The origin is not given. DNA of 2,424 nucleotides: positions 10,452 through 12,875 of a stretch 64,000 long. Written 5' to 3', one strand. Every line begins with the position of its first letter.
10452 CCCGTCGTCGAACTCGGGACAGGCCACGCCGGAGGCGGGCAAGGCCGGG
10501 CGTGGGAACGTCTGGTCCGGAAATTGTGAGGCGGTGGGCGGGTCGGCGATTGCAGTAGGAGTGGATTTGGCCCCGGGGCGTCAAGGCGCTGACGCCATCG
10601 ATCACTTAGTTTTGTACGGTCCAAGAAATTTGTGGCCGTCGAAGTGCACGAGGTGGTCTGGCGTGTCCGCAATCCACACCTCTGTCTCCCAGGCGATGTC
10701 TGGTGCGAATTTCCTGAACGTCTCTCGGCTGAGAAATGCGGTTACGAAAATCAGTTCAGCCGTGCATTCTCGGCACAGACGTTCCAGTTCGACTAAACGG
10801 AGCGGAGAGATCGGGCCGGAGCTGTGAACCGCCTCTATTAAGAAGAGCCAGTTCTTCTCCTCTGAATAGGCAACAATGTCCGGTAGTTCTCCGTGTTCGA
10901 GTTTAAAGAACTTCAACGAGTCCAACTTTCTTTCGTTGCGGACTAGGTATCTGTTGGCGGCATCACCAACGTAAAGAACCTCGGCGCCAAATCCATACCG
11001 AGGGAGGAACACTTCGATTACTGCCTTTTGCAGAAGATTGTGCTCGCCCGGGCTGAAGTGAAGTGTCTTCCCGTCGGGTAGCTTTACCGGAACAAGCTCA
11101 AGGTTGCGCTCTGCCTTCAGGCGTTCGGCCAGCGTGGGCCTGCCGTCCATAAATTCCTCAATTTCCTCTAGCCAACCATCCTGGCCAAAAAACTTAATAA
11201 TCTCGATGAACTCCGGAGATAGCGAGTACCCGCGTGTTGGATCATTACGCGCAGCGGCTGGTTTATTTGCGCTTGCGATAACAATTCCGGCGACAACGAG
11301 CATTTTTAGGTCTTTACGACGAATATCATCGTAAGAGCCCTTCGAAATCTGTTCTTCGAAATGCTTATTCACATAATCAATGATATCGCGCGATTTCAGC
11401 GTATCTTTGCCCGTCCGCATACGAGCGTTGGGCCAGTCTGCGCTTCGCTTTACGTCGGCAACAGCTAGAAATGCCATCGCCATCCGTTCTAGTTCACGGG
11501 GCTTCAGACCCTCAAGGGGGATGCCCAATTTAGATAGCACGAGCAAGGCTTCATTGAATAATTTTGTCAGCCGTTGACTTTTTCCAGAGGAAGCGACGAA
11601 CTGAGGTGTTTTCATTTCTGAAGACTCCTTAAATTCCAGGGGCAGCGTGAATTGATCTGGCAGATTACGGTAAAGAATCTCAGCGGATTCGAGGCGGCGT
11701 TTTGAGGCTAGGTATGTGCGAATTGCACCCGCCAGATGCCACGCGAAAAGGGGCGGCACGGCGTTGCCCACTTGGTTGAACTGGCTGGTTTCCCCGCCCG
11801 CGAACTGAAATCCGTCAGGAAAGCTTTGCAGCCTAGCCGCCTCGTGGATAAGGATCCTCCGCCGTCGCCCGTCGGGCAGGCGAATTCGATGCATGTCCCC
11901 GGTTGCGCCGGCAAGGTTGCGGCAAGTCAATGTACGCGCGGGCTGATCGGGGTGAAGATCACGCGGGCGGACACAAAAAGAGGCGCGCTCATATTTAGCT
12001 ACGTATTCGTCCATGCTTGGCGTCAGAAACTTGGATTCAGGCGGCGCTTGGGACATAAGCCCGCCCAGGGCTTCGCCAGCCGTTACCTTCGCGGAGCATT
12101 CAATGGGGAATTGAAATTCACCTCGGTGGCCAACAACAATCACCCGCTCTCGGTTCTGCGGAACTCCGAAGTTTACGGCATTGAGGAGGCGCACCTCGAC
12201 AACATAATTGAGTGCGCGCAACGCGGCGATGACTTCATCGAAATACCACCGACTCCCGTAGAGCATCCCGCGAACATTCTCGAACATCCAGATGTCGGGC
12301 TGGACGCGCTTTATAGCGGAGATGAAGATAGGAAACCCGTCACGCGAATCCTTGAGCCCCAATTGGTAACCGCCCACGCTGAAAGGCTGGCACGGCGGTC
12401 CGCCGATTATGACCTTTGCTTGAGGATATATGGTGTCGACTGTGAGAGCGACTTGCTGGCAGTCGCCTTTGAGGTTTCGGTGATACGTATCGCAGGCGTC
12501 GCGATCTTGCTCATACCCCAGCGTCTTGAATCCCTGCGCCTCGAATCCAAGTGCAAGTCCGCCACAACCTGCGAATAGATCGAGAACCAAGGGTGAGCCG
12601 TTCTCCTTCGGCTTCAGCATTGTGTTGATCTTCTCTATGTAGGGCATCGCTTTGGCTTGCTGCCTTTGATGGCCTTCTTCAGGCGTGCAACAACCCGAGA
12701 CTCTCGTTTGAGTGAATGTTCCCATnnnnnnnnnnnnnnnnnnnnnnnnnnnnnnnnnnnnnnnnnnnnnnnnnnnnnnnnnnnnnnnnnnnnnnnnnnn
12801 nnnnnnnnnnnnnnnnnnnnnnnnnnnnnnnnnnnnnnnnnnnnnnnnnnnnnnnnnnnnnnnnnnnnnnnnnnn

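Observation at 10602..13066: Low-GC R-M island: Vsr plus an m5C methyltransferase fused in-frame to a ~350-aa endonuclease-like domain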

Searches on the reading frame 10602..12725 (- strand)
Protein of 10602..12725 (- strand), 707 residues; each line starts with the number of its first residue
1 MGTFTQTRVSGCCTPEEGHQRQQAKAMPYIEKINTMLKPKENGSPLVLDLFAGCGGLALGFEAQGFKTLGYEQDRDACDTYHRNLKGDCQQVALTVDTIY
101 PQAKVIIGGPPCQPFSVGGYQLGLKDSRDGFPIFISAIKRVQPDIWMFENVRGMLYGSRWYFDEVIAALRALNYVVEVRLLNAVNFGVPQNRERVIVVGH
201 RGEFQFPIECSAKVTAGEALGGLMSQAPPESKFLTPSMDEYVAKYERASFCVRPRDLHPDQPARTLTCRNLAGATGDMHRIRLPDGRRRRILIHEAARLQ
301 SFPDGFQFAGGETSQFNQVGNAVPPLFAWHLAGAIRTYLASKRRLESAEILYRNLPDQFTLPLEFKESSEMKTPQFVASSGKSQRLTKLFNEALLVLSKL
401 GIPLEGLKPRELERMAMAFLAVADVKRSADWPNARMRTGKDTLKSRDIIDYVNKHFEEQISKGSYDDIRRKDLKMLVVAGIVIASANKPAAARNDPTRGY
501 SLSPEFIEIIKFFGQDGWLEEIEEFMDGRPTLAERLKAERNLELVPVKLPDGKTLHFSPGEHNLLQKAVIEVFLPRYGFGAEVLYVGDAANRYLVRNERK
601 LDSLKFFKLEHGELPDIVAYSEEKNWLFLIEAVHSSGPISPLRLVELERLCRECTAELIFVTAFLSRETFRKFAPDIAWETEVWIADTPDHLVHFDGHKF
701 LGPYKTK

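Call 3: search_protein_families(library=pfam, proteins=[window:10602-12725:-], max_evalue=0.01)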
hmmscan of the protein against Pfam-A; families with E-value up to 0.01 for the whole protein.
window:10602-12725:- (707 aa): 4 families
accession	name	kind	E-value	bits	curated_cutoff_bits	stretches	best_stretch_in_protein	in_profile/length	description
PF06616.17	BsuBI_PstI_RE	-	4.9e-61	205.1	27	1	545-697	1-153/154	BsuBI/PstI restriction endonuclease domain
PF00145.23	DNA_methylase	-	5.2e-54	184.3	22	1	47-335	3-322/324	C-5 cytosine-specific DNA methylase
PF17728.7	BsuBI_PstI_RE_N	-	3e-28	98.8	27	1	388-533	2-139/140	BsuBI/PstI restriction endonuclease HTH domain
PF09445.16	Methyltransf_15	-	0.0038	17.3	22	0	46-86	3-43/165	RNA cap guanine-N2 methyltransferase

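Call 4: search_protein_families(library=ncbifam, proteins=[window:10602-12725:-], max_evalue=0.01)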
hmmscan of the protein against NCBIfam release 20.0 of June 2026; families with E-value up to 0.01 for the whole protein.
window:10602-12725:- (707 aa): 2 families
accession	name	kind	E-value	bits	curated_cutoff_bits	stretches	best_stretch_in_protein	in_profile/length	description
TIGR00675.1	dcm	superfamily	1.1e-47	163.3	100.65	1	47-333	1-327/329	DNA (cytosine-5-)-methyltransferase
NF007772.0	PRK10458.1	subfamily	4.2e-08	32.2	710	1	92-211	159-297/472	DNA cytosine methylase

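Call 5: find_homologous_proteins(query=window:10602-12725:-, max_evalue=0.00001)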
Query window:10602-12725:- (707 aa): 7525 proteins with E <= 0.00001 among 8000 candidates; the best 120 are listed.
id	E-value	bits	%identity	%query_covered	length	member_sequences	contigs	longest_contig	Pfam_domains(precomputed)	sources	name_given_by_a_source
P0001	0.0e+0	1574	100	96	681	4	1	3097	PF00145.24,PF17728.8,PF06616.18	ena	-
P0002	0.0e+0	1297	80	97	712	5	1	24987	PF00145.24,PF17728.8,PF06616.18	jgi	jgi:DNA (cytosine-5)-methyltransferase 1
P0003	0.0e+0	1265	78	96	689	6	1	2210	PF00145.24,PF17728.8,PF06616.18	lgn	-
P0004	0.0e+0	1258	79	96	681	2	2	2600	PF00145.24,PF17728.8,PF06616.18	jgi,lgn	-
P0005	0.0e+0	1254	77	96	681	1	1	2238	PF00145.24,PF17728.8,PF06616.18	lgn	-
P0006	0.0e+0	1253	77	96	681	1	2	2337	PF00145.24,PF17728.8,PF06616.18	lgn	-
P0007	0.0e+0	1252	78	96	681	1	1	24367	PF00145.24,PF17728.8,PF06616.18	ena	-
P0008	0.0e+0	1250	77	96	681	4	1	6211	PF00145.24,PF17728.8,PF06616.18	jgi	-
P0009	0.0e+0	1247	75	97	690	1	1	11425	PF00145.24,PF17728.8,PF06616.18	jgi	jgi:DNA (cytosine-5)-methyltransferase 1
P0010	0.0e+0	1246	77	96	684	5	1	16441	PF00145.24,PF17728.8,PF06616.18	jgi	jgi:site-specific DNA-cytosine methylase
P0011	0.0e+0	1245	77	96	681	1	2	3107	PF00145.24,PF17728.8,PF06616.18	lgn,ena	-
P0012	0.0e+0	1245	76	96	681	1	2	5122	PF00145.24,PF17728.8,PF06616.18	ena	-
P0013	0.0e+0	1245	77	96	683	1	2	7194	PF00145.24,PF17728.8,PF06616.18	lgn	-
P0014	0.0e+0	1244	77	96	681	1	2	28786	PF00145.24,PF17728.8,PF06616.18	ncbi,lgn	-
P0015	0.0e+0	1244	77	96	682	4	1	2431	PF00145.24,PF17728.8,PF06616.18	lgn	-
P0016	0.0e+0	1243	77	96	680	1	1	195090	PF00145.24,PF17728.8,PF06616.18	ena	-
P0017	0.0e+0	1241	77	96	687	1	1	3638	PF00145.24,PF17728.8,PF06616.18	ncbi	-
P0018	0.0e+0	1241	76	96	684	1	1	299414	PF00145.24,PF17728.8,PF06616.18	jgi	jgi:site-specific DNA-cytosine methylase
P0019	0.0e+0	1240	77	96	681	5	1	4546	PF00145.24,PF17728.8,PF06616.18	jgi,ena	jgi:DNA (cytosine-5)-methyltransferase 1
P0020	0.0e+0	1239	76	96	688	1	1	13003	PF00145.24,PF17728.8,PF06616.18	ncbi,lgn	ncbi:MAG: BsuBI/PstI family type II restriction endonuclease [Verrucomicrobiota bacterium]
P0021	0.0e+0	1237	76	96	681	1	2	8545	PF00145.24,PF17728.8,PF06616.18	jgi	jgi:site-specific DNA-cytosine methylase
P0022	0.0e+0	1237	77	96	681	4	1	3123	PF00145.24,PF17728.8,PF06616.18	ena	-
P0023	0.0e+0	1236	76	96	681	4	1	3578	PF00145.24,PF17728.8,PF06616.18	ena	-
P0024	0.0e+0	1236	77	96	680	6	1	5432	PF00145.24,PF17728.8,PF06616.18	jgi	-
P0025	0.0e+0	1236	79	93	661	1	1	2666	PF00145.24,PF17728.8,PF06616.18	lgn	-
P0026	0.0e+0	1235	76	96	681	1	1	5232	PF00145.24,PF17728.8,PF06616.18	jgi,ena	-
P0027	0.0e+0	1235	76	96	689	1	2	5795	PF00145.24,PF17728.8,PF06616.18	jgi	jgi:DNA (cytosine-5)-methyltransferase 1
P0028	0.0e+0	1234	76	96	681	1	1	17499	PF00145.24,PF17728.8,PF06616.18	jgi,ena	-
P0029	0.0e+0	1234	76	96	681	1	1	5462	PF00145.24,PF17728.8,PF06616.18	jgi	jgi:DNA (cytosine-5)-methyltransferase 1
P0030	0.0e+0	1234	76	96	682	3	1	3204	PF00145.24,PF17728.8,PF06616.18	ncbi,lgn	-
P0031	0.0e+0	1234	76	96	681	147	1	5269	PF00145.24,PF17728.8,PF06616.18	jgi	jgi:site-specific DNA-cytosine methylase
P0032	0.0e+0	1233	77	96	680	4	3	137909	PF00145.24,PF17728.8,PF06616.18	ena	-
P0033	0.0e+0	1232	76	96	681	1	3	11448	PF00145.24,PF17728.8,PF06616.18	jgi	jgi:DNA (cytosine-5)-methyltransferase 1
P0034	0.0e+0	1231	76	96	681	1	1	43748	PF00145.24,PF17728.8,PF06616.18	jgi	jgi:site-specific DNA-cytosine methylase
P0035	0.0e+0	1231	76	96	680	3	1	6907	PF00145.24,PF17728.8,PF06616.18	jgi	jgi:DNA (cytosine-5)-methyltransferase 1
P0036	0.0e+0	1231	76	96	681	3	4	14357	PF00145.24,PF17728.8,PF06616.18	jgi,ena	jgi:DNA (cytosine-5)-methyltransferase 1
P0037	0.0e+0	1231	76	96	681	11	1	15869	PF00145.24,PF17728.8,PF06616.18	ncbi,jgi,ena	ncbi:MAG TPA: BsuBI/PstI family type II restriction endonuclease [Verrucomicrobiae bacterium]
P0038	0.0e+0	1217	75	96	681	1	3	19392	PF00145.24,PF17728.8,PF06616.18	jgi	jgi:DNA (cytosine-5)-methyltransferase 1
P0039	0.0e+0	1216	74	96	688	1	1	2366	PF00145.24,PF17728.8,PF06616.18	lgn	-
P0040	0.0e+0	1215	74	96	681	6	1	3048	PF00145.24,PF17728.8,PF06616.18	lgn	-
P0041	0.0e+0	1212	75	96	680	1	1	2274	PF00145.24,PF17728.8,PF06616.18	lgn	-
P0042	0.0e+0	1211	75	96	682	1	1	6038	PF00145.24,PF17728.8,PF06616.18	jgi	jgi:DNA (cytosine-5)-methyltransferase 1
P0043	0.0e+0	1208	75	96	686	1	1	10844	PF00145.24,PF17728.8,PF06616.18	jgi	jgi:DNA-cytosine methyltransferase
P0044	0.0e+0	1207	77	93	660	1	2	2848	PF00145.24,PF17728.8,PF06616.18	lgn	-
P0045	0.0e+0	1203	74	96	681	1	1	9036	PF00145.24,PF17728.8,PF06616.18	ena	-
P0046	0.0e+0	1203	76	96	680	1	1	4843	PF00145.24,PF17728.8,PF06616.18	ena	-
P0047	0.0e+0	1200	78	92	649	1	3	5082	PF00145.24,PF17728.8,PF06616.18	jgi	-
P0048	0.0e+0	1195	72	98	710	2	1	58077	PF00145.24,PF17728.8,PF06616.18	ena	-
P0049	0.0e+0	1195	74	96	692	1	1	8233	PF00145.24,PF17728.8,PF06616.18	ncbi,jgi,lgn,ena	ncbi:MAG: BsuBI/PstI family type II restriction endonuclease [Verrucomicrobiota bacterium]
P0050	0.0e+0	1187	76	92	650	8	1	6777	PF00145.24,PF17728.8,PF06616.18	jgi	-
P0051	0.0e+0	1185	73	96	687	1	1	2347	PF00145.24,PF17728.8,PF06616.18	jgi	jgi:site-specific DNA-cytosine methylase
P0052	0.0e+0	1185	74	96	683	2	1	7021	PF00145.24,PF17728.8,PF06616.18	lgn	-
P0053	0.0e+0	1181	77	92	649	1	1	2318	PF00145.24,PF17728.8,PF06616.18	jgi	jgi:DNA (cytosine-5)-methyltransferase 1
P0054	0.0e+0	1170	73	96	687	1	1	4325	PF00145.24,PF17728.8,PF06616.18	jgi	jgi:site-specific DNA-cytosine methylase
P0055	0.0e+0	1168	73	96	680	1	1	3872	PF00145.24,PF17728.8,PF06616.18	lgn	-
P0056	0.0e+0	1166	74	96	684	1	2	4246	PF00145.24,PF17728.8,PF06616.18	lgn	-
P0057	0.0e+0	1157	72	96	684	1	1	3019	PF00145.24,PF17728.8,PF06616.18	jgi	jgi:DNA (cytosine-5)-methyltransferase 1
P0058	0.0e+0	1128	71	96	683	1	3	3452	PF00145.24,PF17728.8,PF06616.18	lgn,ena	-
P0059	0.0e+0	1083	68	96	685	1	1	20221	PF00145.24,PF17728.8,PF06616.18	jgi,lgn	jgi:DNA-cytosine methyltransferase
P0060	0.0e+0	1077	67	96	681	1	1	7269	PF00145.24,PF17728.8,PF06616.18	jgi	jgi:DNA (cytosine-5)-methyltransferase 1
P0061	0.0e+0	1071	77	83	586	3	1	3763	PF00145.24,PF17728.8,PF06616.18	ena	-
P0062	0.0e+0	1071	68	96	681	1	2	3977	PF00145.24,PF17728.8,PF06616.18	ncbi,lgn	-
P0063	0.0e+0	1070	67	96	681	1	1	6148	PF00145.24,PF17728.8,PF06616.18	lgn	-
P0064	0.0e+0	1066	78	83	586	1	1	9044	PF00145.24,PF17728.8,PF06616.18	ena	-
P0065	0.0e+0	1063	68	94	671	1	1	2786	PF00145.24,PF17728.8,PF06616.18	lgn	-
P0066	0.0e+0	1059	77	83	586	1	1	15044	PF00145.24,PF17728.8,PF06616.18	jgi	-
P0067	0.0e+0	1058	77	83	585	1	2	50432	PF00145.24,PF17728.8,PF06616.18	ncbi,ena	-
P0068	0.0e+0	1055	76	83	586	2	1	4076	PF00145.24,PF17728.8,PF06616.18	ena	-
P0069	0.0e+0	1052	66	96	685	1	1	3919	PF00145.24,PF17728.8,PF06616.18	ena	-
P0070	0.0e+0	1049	66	96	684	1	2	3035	PF00145.24,PF17728.8,PF06616.18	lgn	-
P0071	0.0e+0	1047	66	96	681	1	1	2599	PF00145.24,PF17728.8,PF06616.18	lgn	-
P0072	0.0e+0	1045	67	96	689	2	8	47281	PF00145.24,PF17728.8,PF06616.18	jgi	jgi:site-specific DNA-cytosine methylase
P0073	0.0e+0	1043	76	83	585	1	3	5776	PF00145.24,PF17728.8,PF06616.18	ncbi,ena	-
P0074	0.0e+0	1042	68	94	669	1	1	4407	PF00145.24,PF17728.8,PF06616.18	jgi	jgi:DNA (cytosine-5)-methyltransferase 1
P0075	0.0e+0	1042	75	83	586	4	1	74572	PF00145.24,PF17728.8,PF06616.18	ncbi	-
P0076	0.0e+0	1035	65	96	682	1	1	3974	PF00145.24,PF17728.8,PF06616.18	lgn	-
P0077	0.0e+0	1030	66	94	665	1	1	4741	PF00145.24,PF17728.8,PF06616.18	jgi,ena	-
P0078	0.0e+0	1026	67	93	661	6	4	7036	PF00145.24,PF17728.8,PF06616.18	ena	-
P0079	0.0e+0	1022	64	96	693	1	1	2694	PF00145.24,PF17728.8,PF06616.18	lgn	-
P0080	0.0e+0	1019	63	97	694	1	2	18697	PF00145.24,PF17728.8,PF06616.18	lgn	-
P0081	0.0e+0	1019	65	96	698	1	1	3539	PF00145.24,PF17728.8,PF06616.18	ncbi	-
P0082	0.0e+0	1017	64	96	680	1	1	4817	PF00145.24,PF17728.8,PF06616.18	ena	-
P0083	3.5e-296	1002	64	96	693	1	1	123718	PF00145.24,PF17728.8,PF06616.18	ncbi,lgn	-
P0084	7.3e-295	998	64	96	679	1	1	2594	PF00145.24,PF17728.8,PF06616.18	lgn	-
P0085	2.1e-294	996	65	96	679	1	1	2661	PF00145.24,PF17728.8,PF06616.18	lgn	-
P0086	7.5e-293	991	62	96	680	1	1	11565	PF00145.24,PF17728.8,PF06616.18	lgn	-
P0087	1.1e-292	991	63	96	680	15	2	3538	PF00145.24,PF17728.8,PF06616.18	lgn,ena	-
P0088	1.1e-292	991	62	96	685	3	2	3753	PF00145.24,PF17728.8,PF06616.18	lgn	-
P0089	7.4e-292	988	64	96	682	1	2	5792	PF00145.24,PF17728.8,PF06616.18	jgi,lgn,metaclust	metaclust:\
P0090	1.7e-289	980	74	80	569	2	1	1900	PF00145.24,PF17728.8,PF06616.18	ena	-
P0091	3.9e-289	979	62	96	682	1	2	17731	PF00145.24,PF17728.8,PF06616.18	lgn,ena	-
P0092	4.3e-289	979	62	96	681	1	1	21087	PF00145.24,PF17728.8,PF06616.18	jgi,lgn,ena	-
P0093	1.7e-288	977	63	96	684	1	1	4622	PF00145.24,PF17728.8,PF06616.18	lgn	-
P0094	1.2e-287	974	62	96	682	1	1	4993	PF00145.24,PF17728.8,PF06616.18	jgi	-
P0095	2.4e-287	973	61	96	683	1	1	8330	PF00145.24,PF17728.8,PF06616.18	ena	-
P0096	3.5e-287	973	62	96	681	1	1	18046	PF00145.24,PF17728.8,PF06616.18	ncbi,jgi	-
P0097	4.1e-287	972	63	96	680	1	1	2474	PF00145.24,PF17728.8,PF06616.18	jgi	jgi:DNA (cytosine-5)-methyltransferase 1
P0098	1.1e-286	971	62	96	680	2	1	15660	PF00145.24,PF17728.8,PF06616.18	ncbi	-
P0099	2.4e-286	970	62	96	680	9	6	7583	PF00145.24,PF17728.8,PF06616.18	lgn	-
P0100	3.1e-286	969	62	96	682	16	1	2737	PF00145.24,PF17728.8,PF06616.18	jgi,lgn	-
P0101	4.0e-285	966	62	95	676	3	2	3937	PF00145.24,PF17728.8,PF06616.18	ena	-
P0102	5.2e-285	965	62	96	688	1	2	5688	PF00145.24,PF17728.8,PF06616.18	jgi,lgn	jgi:DNA (cytosine-5)-methyltransferase 1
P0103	1.5e-284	964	62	96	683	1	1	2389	PF00145.24,PF17728.8,PF06616.18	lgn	-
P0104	2.2e-283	960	62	96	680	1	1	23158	PF00145.24,PF17728.8,PF06616.18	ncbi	-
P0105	3.5e-283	959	62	96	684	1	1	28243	PF00145.24,PF17728.8,PF06616.18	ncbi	-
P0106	9.5e-283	958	62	96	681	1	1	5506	PF00145.24,PF17728.8,PF06616.18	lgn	-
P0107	1.3e-282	957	61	96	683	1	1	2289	PF00145.24,PF17728.8,PF06616.18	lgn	-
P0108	1.1e-281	954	66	89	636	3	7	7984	PF00145.24,PF17728.8,PF06616.18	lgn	-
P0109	3.5e-281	953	61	96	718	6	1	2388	PF00145.24,PF17728.8,PF06616.18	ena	-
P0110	5.7e-281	952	61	96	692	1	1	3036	PF00145.24,PF17728.8,PF06616.18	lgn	-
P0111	1.9e-280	950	61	96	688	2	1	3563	PF00145.24,PF17728.8,PF06616.18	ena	-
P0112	2.0e-280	950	61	96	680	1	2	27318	PF00145.24,PF17728.8,PF06616.18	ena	-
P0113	4.6e-280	949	60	96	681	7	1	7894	PF00145.24,PF17728.8,PF06616.18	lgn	-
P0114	9.2e-280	948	61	96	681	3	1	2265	PF00145.24,PF17728.8,PF06616.18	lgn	-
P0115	2.4e-279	947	60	96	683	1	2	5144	PF00145.24,PF17728.8,PF06616.18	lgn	-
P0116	4.4e-279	946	60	96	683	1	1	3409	PF00145.24,PF17728.8,PF06616.18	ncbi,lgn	-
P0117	6.3e-279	945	61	96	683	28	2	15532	PF00145.24,PF17728.8,PF06616.18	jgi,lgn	jgi:DNA-cytosine methyltransferase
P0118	8.1e-279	945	60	96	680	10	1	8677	PF00145.24,PF17728.8,PF06616.18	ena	-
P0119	3.4e-278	943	61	96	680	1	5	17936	PF00145.24,PF17728.8,PF06616.18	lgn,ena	-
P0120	3.6e-278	943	61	96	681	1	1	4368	PF00145.24,PF17728.8,PF06616.18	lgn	-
